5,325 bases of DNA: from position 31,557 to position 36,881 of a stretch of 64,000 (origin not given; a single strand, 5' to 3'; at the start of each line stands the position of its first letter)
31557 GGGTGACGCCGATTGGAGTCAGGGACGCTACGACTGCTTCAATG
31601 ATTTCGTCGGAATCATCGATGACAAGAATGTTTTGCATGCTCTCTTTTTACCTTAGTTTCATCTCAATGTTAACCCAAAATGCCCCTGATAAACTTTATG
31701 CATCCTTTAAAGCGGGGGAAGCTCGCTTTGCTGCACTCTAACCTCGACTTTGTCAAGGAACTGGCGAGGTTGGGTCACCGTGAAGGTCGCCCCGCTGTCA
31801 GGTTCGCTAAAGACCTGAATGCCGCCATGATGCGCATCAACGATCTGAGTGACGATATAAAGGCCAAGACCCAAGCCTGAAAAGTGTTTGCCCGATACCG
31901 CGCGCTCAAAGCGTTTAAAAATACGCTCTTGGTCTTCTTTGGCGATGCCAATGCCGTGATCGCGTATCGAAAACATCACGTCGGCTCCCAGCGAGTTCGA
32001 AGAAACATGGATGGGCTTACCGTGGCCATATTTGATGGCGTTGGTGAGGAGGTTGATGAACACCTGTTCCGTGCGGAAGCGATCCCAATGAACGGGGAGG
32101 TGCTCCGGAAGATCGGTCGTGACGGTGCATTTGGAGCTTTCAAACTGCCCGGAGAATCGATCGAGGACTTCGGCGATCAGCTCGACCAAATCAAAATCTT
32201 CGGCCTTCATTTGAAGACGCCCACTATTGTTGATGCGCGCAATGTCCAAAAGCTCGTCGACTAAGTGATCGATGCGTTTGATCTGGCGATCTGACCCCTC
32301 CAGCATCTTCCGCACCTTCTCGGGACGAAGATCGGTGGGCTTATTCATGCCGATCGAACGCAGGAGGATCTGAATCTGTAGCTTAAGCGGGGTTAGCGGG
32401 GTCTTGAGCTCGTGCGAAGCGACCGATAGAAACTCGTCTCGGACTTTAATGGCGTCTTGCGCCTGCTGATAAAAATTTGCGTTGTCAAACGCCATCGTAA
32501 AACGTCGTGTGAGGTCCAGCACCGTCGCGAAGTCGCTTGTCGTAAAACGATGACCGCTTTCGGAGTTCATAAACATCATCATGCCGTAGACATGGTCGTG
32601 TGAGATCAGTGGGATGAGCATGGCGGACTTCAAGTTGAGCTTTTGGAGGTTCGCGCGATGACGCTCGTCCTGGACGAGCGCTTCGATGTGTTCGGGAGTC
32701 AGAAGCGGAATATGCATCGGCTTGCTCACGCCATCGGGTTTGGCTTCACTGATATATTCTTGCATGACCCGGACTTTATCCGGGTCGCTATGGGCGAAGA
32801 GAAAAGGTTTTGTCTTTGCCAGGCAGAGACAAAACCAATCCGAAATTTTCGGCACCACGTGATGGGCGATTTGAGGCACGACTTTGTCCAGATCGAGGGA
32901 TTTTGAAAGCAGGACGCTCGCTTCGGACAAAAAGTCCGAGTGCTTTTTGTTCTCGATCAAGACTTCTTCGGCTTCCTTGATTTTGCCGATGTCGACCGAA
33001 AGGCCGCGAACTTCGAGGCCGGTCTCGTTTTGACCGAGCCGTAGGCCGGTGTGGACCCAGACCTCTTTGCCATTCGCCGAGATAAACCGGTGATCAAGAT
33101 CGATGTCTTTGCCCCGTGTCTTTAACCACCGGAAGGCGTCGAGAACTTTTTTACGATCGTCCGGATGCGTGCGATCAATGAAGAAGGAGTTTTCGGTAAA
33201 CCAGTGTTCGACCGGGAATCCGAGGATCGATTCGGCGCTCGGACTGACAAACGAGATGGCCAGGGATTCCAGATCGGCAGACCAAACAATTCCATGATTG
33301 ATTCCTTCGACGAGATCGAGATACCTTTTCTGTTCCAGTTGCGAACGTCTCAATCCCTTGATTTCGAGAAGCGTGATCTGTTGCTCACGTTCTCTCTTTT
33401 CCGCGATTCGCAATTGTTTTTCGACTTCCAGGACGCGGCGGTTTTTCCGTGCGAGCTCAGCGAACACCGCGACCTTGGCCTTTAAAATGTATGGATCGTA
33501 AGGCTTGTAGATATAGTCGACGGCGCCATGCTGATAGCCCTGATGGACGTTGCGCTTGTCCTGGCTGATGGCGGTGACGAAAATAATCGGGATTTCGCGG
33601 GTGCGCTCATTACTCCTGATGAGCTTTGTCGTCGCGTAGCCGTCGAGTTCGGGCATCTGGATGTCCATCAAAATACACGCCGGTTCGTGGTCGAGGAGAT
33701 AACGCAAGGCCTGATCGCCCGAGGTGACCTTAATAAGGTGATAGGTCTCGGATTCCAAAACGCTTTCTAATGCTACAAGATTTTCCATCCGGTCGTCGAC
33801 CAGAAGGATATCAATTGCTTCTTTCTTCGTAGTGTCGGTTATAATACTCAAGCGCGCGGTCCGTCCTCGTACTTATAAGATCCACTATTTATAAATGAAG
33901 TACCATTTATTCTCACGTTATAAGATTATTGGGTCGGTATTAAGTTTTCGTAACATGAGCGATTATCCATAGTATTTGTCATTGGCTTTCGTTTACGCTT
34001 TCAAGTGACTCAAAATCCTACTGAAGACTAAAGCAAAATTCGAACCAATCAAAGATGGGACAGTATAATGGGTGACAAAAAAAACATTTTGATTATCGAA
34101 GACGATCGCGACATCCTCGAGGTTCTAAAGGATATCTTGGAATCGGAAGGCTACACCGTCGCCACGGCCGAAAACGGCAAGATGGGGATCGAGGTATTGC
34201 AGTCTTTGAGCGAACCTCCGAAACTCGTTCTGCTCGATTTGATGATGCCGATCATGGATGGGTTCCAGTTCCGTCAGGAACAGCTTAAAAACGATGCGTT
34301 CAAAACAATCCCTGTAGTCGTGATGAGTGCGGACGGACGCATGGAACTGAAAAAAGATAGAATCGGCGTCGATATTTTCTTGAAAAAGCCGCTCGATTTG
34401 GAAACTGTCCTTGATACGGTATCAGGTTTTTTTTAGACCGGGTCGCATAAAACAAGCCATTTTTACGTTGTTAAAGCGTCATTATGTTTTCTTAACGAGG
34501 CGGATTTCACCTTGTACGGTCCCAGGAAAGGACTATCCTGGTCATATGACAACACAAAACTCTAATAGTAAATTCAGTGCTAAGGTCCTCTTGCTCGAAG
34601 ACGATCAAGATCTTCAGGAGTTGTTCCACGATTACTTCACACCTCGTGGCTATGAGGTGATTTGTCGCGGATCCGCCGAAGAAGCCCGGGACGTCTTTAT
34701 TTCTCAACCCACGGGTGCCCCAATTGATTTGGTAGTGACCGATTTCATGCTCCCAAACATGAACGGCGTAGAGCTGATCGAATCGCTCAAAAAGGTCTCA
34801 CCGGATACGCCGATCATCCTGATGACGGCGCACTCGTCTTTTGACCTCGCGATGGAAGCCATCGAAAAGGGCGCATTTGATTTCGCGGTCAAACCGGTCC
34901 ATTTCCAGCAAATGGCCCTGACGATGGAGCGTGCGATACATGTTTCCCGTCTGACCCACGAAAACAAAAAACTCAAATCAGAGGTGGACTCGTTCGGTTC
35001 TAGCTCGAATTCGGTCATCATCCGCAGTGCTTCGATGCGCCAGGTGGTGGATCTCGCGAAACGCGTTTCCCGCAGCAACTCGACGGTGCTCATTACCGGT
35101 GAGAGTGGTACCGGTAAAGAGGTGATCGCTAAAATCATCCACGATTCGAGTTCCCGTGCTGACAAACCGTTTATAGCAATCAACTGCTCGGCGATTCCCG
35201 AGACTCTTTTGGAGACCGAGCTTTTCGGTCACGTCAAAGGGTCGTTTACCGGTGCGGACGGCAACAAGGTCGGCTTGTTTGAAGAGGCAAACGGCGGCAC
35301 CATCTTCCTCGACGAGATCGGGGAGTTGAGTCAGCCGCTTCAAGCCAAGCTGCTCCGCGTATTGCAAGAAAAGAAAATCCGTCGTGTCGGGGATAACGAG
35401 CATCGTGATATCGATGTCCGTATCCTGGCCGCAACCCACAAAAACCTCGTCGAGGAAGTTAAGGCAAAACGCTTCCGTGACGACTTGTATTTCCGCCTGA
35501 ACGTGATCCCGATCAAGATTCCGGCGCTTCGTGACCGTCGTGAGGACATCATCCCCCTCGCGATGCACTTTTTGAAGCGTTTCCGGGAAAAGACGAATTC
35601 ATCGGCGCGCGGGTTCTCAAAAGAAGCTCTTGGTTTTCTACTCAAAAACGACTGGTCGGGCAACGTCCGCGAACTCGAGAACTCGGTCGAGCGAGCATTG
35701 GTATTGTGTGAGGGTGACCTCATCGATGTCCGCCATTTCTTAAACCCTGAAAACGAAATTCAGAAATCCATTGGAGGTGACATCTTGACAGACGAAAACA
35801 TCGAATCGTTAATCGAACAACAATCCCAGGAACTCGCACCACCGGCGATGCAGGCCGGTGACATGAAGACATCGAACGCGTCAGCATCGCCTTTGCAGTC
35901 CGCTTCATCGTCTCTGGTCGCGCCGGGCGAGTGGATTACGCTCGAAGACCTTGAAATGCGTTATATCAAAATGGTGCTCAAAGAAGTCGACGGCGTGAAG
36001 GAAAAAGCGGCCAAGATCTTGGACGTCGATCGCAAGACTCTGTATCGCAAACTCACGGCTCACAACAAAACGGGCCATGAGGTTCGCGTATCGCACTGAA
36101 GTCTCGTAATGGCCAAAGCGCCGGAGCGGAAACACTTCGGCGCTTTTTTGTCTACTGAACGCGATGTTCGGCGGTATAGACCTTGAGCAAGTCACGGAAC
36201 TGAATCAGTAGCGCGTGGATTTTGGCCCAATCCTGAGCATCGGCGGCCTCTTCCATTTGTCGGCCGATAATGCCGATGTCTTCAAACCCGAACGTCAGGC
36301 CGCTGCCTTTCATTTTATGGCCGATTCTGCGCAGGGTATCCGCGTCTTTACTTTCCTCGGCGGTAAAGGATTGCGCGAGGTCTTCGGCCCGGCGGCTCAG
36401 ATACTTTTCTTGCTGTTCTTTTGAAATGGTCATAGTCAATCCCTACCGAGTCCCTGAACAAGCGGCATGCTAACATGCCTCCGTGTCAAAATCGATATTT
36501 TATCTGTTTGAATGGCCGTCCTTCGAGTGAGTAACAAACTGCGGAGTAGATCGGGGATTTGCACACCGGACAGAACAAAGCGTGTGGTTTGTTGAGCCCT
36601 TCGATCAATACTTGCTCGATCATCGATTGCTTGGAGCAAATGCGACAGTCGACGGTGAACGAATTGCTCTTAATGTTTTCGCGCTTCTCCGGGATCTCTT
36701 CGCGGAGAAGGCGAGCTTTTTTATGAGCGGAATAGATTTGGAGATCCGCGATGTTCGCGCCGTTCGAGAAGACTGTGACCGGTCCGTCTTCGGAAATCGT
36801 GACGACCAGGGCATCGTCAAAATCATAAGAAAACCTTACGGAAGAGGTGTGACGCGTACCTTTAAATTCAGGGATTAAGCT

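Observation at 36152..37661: Atypical diadenylate-cyclase-fold protein (degenerate RHR motif, Zn-ribbon tail) in an apparent operon with an Hpt protein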

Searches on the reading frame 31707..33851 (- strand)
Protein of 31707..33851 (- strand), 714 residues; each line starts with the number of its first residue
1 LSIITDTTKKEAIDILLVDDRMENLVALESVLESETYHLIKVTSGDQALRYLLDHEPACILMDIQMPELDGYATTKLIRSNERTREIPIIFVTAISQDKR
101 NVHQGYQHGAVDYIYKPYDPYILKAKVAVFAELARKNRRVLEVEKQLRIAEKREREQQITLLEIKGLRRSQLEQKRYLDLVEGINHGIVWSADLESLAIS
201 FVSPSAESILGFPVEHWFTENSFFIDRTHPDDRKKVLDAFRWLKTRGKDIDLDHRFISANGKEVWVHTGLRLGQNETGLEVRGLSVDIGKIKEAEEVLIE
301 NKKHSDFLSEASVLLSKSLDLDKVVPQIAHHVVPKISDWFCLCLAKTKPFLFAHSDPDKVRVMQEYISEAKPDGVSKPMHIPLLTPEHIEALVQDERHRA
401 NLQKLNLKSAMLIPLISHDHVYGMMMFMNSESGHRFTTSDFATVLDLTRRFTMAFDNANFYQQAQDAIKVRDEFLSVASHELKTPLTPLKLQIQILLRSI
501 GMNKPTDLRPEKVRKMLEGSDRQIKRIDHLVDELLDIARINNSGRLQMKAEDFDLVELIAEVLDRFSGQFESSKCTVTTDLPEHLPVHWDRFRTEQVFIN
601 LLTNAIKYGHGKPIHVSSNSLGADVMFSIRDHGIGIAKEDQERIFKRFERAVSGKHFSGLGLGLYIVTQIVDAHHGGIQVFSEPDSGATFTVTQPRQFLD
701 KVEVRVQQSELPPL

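Call 83: search_protein_families(library=pfam, proteins=[window:31707-33851:-], max_evalue=0.0001)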
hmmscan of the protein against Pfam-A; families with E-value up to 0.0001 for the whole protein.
window:31707-33851:- (714 aa): 5 families
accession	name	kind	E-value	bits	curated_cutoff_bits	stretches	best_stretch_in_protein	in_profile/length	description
PF02518.31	HATPase_c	-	2.2e-25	89.7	26.4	1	591-696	3-109/111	Histidine kinase-, DNA gyrase B-, and HSP90-like ATPase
PF00072.30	Response_reg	-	3.1e-23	82.5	30.2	1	15-127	1-110/111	Response regulator receiver domain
PF00512.31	HisKA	-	6.5e-15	55.4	26.9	1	471-542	2-65/66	His Kinase A (phospho-acceptor) domain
PF08447.18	PAS_3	-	8.1e-13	48.9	25.6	1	201-279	3-81/89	PAS fold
PF01590.32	GAF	-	6.7e-05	23.9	22.4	0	378-451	64-129/133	GAF domain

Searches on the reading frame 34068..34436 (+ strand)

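Call 3: search_protein_families(library=pfam, proteins=[window:34068-34436:+], max_evalue=1)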
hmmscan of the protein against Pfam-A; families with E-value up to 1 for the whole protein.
window:34068-34436:+ (122 aa): 1 family
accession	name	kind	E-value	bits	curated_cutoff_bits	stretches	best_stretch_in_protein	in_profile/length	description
PF00072.30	Response_reg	-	4.6e-21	75.5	30.2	1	7-118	1-110/111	Response regulator receiver domain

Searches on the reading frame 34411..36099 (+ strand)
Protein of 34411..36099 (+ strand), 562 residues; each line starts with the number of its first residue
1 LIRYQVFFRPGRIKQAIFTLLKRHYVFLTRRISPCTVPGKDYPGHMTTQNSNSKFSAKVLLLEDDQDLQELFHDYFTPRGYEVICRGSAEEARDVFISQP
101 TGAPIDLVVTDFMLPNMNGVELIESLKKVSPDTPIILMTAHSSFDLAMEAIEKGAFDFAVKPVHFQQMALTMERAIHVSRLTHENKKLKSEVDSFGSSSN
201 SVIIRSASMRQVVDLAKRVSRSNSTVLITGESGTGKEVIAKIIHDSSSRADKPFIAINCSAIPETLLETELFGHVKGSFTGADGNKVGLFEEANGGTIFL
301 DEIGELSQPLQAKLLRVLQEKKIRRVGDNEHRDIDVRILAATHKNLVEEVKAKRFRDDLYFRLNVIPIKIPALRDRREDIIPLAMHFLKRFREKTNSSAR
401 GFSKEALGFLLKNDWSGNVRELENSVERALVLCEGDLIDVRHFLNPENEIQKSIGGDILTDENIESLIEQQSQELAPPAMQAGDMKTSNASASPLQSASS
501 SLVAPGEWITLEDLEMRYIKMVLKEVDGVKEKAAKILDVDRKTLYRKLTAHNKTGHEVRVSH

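Call 3: search_protein_families(library=pfam, proteins=[window:34411-36099:+], max_evalue=1)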
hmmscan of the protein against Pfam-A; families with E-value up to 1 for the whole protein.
window:34411-36099:+ (562 aa): 21 families
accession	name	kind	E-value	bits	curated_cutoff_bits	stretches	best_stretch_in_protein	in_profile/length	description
PF00158.32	Sigma54_activat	-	8e-72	240.8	20.2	1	203-369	2-168/168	Sigma-54 interaction domain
PF25601.1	AAA_lid_14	-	1.4e-23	82.9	27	1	374-443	1-70/87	AAA+ ATPase lid domain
PF00072.30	Response_reg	-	2e-21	76.7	30.2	1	59-169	1-107/111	Response regulator receiver domain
PF14532.12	Sigma54_activ_2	-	1.1e-20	74.8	25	1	208-373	6-138/138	Sigma-54 interaction domain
PF02954.25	HTH_8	-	1.4e-11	44.4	22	1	510-549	1-40/42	Bacterial regulatory protein, Fis family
PF00004.35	AAA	-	2.8e-05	25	21.2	1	226-356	1-124/131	ATPase family associated with various cellular activities (AAA)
PF07728.20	AAA_5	-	2.9e-05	24.5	22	1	226-344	2-123/139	AAA domain (dynein-related subfamily)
PF13191.12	AAA_16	-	7.3e-05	23.8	32.6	1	202-278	2-85/167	AAA ATPase domain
PF07724.20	AAA_2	-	0.00013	22.5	27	1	223-336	3-114/166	AAA domain (Cdc48 subfamily)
PF20030.5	bpMoxR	-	0.0011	18.5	27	1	283-369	88-170/205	MoxR domain in the MoxR-vWA-beta-propeller ternary systems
PF20720.3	nSTAND3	-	0.0018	18.5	27.2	1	213-244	7-38/155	Novel STAND NTPase 3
PF13245.12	AAA_19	-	0.0033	18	25.1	1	221-329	9-126/134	AAA domain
PF12775.13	AAA_7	-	0.0043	17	25.8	1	200-261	10-71/181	P-loop containing dynein motor region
PF13604.12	AAA_30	-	0.015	15.5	27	1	217-330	11-126/191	AAA domain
PF06068.19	TIP49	-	0.019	14.6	23.8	1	210-262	37-88/347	TIP49 P-loop domain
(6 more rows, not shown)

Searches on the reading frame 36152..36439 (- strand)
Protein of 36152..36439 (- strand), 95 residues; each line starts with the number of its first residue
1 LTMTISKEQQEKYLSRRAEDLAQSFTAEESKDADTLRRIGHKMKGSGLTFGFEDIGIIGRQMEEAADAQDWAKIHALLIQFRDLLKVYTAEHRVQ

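Call 3: search_protein_families(library=pfam, proteins=[window:36152-36439:-], max_evalue=1)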
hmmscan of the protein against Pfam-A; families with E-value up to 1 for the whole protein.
window:36152-36439:- (95 aa): 2 families
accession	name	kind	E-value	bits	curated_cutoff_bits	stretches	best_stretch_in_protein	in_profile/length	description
PF01627.28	Hpt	-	1.5e-07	32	24.6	1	17-82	13-75/84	Hpt domain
PF08491.16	SE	-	0.04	13.4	20.1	1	40-86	142-188/276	Squalene epoxidase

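Call 4: search_protein_families(library=ncbifam, proteins=[window:36152-36439:-], max_evalue=1)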
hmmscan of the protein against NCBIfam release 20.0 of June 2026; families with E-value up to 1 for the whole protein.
window:36152-36439:- (95 aa): 1 family
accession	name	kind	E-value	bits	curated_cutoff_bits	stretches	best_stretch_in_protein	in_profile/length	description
NF041948.1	Phrelay_LuxU_Vib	equivalog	0.099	13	140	1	26-83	41-98/110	quorum-sensing phosphorelay protein LuxU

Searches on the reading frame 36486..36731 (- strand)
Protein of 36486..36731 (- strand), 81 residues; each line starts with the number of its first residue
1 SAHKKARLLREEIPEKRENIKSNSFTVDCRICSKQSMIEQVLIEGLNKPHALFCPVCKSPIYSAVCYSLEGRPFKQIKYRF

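Call 80: search_protein_families(library=pfam, proteins=[window:36486-36731:-], max_evalue=10)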
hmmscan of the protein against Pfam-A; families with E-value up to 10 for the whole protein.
window:36486-36731:- (81 aa): 4 families
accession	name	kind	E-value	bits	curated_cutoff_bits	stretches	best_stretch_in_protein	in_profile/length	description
PF12773.13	DZR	-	0.11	13.1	27.3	1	29-67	1-28/45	Double zinc ribbon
PF20120.5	DUF6510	-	0.11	12.8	26.4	1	25-63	25-63/86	Family of unknown function (DUF6510)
PF25164.1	CoiA_N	-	0.29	11.1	26.3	1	43-61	9-27/50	Competence protein CoiA, N-terminal domain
PF25169.1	DUF7830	-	0.68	10.3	27.5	1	9-38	20-46/72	Domain of unknown function (DUF7830)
